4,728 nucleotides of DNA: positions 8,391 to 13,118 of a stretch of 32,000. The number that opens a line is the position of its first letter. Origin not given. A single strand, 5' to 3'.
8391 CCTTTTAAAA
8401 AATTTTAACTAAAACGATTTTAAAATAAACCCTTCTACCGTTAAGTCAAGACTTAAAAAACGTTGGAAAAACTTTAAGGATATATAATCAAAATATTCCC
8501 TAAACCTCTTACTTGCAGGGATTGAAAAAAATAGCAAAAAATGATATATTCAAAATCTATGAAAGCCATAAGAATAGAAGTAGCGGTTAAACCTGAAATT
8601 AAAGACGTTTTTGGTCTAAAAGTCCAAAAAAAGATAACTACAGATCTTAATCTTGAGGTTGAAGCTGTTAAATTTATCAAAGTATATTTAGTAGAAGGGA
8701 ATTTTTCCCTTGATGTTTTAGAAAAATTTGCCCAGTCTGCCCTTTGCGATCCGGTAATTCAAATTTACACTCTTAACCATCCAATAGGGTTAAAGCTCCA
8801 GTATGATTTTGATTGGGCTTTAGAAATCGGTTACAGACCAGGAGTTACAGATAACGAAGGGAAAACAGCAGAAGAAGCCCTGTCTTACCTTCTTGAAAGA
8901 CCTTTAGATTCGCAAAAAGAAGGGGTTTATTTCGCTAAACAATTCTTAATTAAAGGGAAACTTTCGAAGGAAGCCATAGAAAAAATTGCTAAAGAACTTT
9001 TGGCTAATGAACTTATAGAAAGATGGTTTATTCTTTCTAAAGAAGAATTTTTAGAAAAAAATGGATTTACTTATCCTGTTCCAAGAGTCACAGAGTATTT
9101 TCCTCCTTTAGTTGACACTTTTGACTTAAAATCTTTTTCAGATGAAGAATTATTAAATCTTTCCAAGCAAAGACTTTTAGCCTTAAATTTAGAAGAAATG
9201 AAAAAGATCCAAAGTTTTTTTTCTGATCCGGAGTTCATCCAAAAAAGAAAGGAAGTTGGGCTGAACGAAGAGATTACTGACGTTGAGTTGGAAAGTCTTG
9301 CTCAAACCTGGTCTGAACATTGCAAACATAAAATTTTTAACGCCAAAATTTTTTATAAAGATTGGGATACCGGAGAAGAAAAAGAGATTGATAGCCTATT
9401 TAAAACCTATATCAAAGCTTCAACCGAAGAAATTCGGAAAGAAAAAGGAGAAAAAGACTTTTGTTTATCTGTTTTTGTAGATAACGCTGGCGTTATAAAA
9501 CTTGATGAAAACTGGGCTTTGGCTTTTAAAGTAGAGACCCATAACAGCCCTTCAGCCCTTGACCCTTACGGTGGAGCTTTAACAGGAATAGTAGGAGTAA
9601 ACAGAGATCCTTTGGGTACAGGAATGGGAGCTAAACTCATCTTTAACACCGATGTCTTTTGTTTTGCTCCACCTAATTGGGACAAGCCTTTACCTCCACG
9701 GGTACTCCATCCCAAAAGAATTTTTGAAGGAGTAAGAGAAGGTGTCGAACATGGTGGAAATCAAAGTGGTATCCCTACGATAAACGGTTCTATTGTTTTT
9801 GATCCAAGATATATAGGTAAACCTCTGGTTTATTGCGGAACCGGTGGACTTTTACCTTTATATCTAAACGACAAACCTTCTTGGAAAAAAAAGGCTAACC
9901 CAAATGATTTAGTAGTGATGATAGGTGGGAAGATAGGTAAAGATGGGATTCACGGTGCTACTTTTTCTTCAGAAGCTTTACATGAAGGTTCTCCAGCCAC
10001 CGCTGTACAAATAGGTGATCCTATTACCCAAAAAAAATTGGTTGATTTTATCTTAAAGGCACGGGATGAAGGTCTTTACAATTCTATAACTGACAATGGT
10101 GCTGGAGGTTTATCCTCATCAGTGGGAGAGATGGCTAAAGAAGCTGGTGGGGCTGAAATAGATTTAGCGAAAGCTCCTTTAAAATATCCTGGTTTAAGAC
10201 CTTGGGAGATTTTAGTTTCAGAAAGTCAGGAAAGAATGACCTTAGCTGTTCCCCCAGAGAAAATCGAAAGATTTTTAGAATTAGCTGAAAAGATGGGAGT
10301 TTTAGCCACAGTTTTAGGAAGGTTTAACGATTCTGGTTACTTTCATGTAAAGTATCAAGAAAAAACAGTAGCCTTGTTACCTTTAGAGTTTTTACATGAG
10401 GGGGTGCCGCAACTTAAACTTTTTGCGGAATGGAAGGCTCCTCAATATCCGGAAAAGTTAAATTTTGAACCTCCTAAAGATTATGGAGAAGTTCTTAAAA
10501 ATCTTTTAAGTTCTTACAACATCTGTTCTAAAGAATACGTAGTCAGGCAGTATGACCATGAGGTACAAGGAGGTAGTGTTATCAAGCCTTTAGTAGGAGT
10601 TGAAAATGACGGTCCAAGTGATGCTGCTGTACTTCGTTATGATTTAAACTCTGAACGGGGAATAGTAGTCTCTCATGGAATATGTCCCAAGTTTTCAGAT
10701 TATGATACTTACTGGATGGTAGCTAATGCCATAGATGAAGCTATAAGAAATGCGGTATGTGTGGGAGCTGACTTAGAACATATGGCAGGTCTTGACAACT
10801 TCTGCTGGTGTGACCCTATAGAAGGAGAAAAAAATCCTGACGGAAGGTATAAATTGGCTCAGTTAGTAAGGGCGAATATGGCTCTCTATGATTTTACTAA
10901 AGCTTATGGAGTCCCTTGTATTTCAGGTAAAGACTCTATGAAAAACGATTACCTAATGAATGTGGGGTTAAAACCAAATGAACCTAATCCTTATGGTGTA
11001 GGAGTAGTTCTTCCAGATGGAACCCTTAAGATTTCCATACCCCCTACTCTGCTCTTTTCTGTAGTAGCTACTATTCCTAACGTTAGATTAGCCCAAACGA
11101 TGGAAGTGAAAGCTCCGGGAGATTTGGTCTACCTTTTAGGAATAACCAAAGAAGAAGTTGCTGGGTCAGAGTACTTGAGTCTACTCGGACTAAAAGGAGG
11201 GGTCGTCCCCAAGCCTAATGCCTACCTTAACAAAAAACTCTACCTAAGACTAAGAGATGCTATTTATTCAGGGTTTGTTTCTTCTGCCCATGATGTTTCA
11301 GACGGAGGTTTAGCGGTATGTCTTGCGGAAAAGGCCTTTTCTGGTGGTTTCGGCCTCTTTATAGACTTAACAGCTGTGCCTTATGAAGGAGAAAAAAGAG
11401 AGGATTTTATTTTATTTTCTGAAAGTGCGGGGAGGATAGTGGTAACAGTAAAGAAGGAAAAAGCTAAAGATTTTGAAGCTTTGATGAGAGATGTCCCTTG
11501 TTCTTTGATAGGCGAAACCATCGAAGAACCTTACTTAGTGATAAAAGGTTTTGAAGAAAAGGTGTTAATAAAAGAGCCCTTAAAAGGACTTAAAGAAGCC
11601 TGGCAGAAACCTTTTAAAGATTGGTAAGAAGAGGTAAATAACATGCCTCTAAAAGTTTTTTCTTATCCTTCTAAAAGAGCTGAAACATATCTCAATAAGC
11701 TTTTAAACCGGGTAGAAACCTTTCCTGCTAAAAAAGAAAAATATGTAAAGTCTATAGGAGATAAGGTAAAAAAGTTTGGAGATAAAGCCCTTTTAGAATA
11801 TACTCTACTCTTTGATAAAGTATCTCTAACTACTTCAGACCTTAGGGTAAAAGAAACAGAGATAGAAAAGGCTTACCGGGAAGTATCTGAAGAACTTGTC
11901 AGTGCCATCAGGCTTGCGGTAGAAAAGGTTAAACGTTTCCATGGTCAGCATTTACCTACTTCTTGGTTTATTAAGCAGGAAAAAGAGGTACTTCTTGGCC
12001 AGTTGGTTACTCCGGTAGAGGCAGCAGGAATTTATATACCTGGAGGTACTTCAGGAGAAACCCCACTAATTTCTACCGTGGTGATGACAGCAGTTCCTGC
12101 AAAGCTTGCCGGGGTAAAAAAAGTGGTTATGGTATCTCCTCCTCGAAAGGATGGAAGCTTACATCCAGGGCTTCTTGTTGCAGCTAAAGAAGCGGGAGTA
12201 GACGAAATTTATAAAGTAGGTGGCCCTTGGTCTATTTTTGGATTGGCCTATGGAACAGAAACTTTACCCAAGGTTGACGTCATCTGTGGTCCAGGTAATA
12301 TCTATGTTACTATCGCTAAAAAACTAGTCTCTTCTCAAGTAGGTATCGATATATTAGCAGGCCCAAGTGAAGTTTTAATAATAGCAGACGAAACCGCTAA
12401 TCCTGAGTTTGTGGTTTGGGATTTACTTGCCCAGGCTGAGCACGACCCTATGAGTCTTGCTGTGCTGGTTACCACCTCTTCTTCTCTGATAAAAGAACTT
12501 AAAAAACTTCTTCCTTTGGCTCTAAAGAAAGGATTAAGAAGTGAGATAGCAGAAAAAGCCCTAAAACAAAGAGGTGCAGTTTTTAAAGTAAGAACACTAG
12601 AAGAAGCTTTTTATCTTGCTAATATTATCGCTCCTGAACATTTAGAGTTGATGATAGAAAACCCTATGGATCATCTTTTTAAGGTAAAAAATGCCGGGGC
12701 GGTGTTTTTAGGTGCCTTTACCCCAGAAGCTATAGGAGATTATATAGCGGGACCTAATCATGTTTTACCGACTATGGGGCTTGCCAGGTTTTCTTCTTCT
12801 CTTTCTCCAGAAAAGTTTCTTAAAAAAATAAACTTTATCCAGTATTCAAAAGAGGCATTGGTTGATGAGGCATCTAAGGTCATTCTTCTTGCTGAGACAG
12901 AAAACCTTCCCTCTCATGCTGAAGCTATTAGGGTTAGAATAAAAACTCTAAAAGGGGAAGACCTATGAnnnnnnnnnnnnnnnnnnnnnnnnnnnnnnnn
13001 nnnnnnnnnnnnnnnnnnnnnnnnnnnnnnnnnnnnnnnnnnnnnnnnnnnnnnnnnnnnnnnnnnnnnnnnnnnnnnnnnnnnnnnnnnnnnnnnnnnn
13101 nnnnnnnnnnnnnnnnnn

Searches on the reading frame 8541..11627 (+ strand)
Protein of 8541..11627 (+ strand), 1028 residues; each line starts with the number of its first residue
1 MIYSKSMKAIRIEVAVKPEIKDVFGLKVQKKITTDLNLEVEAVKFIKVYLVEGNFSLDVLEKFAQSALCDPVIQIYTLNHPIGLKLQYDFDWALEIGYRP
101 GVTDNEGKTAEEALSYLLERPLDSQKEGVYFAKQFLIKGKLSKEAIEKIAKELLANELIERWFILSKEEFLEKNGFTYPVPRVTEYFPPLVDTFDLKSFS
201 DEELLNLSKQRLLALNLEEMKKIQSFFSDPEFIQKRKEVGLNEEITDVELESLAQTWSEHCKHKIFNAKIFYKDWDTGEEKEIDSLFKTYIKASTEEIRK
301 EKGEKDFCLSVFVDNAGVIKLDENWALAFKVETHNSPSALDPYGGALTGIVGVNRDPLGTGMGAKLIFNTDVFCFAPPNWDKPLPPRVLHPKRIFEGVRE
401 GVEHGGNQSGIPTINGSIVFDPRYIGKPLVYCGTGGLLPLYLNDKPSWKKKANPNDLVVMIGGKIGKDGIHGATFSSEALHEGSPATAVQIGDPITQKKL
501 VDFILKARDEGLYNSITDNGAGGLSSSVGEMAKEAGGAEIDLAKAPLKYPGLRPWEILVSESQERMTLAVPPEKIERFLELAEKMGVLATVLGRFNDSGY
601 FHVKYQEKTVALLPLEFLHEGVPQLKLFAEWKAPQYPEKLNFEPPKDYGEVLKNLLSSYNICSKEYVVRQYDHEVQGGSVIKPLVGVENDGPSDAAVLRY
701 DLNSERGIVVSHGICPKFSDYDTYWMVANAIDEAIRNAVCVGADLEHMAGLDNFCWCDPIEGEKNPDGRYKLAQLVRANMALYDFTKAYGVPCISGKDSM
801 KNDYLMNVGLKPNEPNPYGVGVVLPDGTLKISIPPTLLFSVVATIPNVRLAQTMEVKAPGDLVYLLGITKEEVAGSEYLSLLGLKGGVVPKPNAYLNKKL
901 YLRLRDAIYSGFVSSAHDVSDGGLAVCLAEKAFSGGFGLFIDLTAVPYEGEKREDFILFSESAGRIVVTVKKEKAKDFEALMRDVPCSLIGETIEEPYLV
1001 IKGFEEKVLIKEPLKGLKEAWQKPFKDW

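Call 46: search_protein_families(library=pfam, proteins=[window:8541-11627:+], max_evalue=0.0001)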
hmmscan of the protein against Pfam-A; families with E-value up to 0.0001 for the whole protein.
window:8541-11627:+ (1028 aa): 4 families
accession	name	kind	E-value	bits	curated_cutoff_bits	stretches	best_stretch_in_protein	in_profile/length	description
PF02769.27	AIRS_C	-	4.7e-49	167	23.1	2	454-604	2-154/156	AIR synthase related protein, C-terminal domain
PF00586.29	AIRS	-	3.1e-21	76.3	24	1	314-436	2-110/112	AIR synthase related protein, N-terminal domain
PF18072.6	FGAR-AT_linker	-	1.8e-14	54.4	26.6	1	207-264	4-50/50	Formylglycinamide ribonucleotide amidotransferase linker domain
PF02700.19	PurS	-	1.3e-10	41.7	22.2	0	95-162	5-73/77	Phosphoribosylformylglycinamidine (FGAM) synthase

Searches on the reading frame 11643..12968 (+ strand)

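Call 46: search_protein_families(library=pfam, proteins=[window:11643-12968:+], max_evalue=0.0001)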
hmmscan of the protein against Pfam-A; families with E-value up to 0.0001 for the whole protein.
window:11643-12968:+ (441 aa): 1 family
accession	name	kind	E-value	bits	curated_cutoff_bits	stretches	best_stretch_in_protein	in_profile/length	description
PF00815.25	Histidinol_dh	-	1.1e-156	522.4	27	1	28-433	8-411/411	Histidinol dehydrogenase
